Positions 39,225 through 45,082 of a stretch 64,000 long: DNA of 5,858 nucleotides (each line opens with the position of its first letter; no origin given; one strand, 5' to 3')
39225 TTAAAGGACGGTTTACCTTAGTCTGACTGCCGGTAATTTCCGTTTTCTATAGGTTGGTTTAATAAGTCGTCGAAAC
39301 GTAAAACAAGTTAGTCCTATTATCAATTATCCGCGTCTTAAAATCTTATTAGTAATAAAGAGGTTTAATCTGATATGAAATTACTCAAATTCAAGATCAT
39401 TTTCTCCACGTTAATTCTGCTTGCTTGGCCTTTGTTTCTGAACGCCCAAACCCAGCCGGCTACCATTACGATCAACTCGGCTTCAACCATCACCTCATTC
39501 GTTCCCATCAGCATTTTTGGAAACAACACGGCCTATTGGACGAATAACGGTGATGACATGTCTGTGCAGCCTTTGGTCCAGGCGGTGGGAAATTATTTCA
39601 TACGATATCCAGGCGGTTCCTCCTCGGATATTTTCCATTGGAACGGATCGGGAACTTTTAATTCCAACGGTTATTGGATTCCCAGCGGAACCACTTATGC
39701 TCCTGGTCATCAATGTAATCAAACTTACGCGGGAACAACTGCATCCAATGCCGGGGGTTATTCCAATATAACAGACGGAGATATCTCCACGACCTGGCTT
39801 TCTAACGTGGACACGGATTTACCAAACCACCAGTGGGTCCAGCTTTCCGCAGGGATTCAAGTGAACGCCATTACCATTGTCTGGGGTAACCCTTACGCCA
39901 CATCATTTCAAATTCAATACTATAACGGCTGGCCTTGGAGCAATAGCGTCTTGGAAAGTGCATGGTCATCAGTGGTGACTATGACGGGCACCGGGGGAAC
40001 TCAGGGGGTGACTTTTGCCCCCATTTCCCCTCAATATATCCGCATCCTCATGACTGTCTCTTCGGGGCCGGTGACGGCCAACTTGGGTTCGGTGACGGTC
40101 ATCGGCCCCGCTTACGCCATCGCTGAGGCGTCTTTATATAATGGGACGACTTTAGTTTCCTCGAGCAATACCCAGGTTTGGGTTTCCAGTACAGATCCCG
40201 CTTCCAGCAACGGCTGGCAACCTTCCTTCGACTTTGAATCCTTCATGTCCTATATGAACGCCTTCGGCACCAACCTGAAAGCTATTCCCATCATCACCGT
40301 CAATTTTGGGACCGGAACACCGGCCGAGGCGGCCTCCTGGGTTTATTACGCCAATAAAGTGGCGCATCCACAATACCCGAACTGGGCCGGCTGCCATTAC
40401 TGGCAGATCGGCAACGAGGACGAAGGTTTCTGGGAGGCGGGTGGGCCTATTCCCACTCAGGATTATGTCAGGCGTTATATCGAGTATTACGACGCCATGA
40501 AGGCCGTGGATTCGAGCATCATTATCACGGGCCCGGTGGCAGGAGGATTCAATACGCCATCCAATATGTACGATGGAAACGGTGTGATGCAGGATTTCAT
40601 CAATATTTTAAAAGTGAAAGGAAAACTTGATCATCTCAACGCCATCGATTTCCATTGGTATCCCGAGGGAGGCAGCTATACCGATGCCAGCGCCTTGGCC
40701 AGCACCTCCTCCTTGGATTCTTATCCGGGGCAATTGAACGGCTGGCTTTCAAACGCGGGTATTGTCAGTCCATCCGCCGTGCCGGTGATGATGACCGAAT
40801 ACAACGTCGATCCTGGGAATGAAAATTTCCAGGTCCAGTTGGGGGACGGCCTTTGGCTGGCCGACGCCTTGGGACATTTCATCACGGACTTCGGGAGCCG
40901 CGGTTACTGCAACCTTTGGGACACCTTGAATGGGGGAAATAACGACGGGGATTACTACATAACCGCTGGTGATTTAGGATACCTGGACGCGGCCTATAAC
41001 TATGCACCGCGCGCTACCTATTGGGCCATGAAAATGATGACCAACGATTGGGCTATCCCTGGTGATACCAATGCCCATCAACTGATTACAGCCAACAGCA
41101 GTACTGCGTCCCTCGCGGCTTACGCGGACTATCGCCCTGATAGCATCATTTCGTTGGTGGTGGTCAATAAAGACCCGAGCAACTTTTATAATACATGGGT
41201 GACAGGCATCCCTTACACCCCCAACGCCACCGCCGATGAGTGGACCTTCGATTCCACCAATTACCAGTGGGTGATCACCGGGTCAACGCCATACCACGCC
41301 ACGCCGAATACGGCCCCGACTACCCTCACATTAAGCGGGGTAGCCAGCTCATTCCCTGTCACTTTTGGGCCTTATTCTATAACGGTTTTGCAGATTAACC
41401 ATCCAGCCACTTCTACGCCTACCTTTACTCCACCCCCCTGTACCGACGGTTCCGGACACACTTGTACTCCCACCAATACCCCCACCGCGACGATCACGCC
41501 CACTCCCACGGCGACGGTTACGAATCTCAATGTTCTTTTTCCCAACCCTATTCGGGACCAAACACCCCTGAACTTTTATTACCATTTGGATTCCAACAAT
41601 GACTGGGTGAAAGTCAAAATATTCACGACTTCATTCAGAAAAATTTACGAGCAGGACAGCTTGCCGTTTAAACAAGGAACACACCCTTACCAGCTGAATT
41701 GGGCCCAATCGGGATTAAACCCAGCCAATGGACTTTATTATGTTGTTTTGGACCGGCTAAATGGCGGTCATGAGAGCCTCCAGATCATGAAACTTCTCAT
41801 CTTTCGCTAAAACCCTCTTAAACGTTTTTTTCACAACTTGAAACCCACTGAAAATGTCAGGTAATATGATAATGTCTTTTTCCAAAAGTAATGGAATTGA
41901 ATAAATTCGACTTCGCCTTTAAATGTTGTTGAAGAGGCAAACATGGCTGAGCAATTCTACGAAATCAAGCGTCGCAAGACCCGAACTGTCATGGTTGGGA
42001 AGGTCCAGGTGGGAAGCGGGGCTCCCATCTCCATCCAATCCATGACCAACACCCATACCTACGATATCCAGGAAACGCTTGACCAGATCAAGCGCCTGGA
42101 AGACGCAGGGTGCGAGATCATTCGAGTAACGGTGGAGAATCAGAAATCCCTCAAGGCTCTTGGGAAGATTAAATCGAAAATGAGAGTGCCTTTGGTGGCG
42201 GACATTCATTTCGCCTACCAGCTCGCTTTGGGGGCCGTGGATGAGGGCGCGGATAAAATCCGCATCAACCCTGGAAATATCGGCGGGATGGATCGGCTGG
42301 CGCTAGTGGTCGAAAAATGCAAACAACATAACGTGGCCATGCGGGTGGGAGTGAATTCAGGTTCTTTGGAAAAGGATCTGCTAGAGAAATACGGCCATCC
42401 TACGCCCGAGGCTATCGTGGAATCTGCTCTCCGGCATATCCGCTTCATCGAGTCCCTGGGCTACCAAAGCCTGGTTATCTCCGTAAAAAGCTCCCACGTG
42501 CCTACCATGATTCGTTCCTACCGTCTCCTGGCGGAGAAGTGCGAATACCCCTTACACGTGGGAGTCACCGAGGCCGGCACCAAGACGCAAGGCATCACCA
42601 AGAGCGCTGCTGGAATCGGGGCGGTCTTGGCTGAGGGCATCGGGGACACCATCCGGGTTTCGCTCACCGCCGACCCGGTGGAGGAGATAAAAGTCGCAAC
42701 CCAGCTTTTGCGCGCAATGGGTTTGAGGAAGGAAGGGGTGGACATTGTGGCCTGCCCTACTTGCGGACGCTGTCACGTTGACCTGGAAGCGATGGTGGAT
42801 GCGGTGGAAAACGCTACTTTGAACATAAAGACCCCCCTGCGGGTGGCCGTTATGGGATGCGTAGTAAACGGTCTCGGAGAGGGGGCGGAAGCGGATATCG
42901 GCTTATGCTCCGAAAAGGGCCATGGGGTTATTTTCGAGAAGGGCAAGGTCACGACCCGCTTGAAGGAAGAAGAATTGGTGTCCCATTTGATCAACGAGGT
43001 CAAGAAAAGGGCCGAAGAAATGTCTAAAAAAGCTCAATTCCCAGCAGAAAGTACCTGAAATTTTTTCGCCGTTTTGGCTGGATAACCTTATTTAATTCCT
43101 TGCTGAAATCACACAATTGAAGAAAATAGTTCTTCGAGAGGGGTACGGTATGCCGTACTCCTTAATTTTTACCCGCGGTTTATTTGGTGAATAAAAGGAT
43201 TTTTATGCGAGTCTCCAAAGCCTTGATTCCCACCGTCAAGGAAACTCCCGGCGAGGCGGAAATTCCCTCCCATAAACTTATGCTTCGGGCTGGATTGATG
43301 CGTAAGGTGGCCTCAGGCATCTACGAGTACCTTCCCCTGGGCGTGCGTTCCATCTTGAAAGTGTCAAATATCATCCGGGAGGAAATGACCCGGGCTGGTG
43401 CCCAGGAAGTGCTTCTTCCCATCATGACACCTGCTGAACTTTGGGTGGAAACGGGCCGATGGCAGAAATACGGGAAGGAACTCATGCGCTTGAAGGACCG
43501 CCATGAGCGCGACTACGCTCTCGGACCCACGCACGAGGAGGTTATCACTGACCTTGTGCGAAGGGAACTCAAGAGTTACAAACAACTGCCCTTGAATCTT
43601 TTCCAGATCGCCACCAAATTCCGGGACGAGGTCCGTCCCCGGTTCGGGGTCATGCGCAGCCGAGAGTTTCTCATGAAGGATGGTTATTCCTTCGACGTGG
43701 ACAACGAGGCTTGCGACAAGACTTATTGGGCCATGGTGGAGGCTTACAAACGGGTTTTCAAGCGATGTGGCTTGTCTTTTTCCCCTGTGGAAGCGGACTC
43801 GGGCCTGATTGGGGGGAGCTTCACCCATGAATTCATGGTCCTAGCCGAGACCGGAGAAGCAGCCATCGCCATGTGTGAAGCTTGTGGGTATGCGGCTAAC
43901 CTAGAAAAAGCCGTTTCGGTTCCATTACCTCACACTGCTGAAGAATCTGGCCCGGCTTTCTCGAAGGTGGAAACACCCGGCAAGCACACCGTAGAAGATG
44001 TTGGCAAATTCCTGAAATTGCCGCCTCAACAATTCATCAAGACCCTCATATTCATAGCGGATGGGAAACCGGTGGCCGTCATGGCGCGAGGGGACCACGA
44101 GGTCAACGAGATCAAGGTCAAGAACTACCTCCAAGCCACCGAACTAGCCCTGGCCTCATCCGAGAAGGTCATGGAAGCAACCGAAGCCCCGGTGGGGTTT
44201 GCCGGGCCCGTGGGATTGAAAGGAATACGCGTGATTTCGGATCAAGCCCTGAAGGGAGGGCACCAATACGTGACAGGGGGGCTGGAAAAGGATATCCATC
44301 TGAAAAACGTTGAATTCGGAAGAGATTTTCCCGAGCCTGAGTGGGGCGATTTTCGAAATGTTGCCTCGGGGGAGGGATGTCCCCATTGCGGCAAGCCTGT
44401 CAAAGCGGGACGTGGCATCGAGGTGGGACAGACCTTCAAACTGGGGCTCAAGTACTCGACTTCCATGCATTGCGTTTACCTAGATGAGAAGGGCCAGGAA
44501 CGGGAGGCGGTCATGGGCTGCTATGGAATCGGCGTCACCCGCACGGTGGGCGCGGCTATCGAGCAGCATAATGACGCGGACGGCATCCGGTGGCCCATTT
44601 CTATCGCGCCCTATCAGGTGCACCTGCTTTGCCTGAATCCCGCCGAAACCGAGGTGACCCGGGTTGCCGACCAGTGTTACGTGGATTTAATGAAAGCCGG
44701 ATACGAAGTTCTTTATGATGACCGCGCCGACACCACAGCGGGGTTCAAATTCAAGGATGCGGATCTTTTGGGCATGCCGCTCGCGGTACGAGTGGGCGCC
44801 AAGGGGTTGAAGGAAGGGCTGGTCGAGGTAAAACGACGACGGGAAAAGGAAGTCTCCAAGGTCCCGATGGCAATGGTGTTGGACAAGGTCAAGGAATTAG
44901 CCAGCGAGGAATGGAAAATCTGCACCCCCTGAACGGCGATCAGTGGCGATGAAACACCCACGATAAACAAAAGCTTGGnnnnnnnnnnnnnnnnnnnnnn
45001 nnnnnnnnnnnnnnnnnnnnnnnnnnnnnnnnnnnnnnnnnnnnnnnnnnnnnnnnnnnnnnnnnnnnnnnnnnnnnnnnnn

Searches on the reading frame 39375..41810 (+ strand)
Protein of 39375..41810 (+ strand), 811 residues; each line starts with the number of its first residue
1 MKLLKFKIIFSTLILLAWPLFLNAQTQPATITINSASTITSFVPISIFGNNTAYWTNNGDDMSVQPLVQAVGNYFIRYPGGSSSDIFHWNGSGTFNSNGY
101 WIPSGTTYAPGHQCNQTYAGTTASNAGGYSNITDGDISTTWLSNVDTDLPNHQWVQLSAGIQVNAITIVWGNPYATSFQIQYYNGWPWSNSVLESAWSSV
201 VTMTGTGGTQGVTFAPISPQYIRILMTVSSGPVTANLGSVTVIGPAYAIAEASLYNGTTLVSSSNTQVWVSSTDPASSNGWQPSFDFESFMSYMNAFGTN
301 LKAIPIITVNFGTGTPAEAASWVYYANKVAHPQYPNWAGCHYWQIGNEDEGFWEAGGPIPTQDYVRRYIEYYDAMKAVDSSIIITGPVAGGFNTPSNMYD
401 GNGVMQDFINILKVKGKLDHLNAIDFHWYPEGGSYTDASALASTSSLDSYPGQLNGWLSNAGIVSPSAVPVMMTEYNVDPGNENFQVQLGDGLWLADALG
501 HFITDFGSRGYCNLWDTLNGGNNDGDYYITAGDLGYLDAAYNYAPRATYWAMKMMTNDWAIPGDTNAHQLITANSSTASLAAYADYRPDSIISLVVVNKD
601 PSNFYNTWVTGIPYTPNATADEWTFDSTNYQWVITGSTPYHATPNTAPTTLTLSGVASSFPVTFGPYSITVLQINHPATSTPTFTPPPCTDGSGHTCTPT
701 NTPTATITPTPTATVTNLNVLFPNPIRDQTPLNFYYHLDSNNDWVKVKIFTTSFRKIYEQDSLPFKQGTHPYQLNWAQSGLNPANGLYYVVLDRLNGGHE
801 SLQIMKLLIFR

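Call 82: search_protein_families(library=pfam, proteins=[window:39375-41810:+], max_evalue=0.0001)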
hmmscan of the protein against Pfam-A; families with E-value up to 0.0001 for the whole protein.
window:39375-41810:+ (811 aa): 2 families
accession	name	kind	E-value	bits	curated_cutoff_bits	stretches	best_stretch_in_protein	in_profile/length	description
PF22633.2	F5_F8_type_C_2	-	9.5e-07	29.8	27.8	1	131-224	1-91/91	NedA-like, galactose-binding domain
PF00754.31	F5_F8_type_C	-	1.3e-06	29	28.2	1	122-228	7-114/127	F5/8 type C domain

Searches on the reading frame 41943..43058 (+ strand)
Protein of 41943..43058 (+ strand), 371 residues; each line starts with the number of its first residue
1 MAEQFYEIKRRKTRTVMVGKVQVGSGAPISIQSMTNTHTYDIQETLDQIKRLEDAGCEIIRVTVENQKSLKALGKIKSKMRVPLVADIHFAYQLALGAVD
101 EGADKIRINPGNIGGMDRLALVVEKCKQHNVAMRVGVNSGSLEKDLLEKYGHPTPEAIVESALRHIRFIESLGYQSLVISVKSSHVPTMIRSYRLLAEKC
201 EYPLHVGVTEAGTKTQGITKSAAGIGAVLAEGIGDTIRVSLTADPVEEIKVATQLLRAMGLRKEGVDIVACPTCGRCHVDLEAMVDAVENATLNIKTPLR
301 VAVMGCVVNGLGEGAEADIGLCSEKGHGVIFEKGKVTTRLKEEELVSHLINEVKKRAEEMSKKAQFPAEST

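Call 82: search_protein_families(library=pfam, proteins=[window:41943-43058:+], max_evalue=0.0001)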
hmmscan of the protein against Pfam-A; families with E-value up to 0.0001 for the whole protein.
window:41943-43058:+ (371 aa): 1 family
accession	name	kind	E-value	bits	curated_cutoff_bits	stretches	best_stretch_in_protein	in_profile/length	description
PF04551.19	GcpE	-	3.1e-147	490.5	32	1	13-355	1-343/343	GcpE protein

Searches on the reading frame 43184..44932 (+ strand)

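Call 82: search_protein_families(library=pfam, proteins=[window:43184-44932:+], max_evalue=0.0001)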
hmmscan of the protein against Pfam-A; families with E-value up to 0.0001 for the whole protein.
window:43184-44932:+ (582 aa): 3 families
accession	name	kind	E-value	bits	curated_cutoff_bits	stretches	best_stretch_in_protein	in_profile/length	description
PF00587.30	tRNA-synt_2b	-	8.9e-33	114.3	29.3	1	103-462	3-179/179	tRNA synthetase class II core domain (G, H, P, S and T)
PF04073.20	tRNA_edit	-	1.1e-23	84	25.5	1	264-376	1-116/123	Aminoacyl-tRNA editing domain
PF03129.25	HGTP_anticodon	-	1e-16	61.3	21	1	478-572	1-94/94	Anticodon binding domain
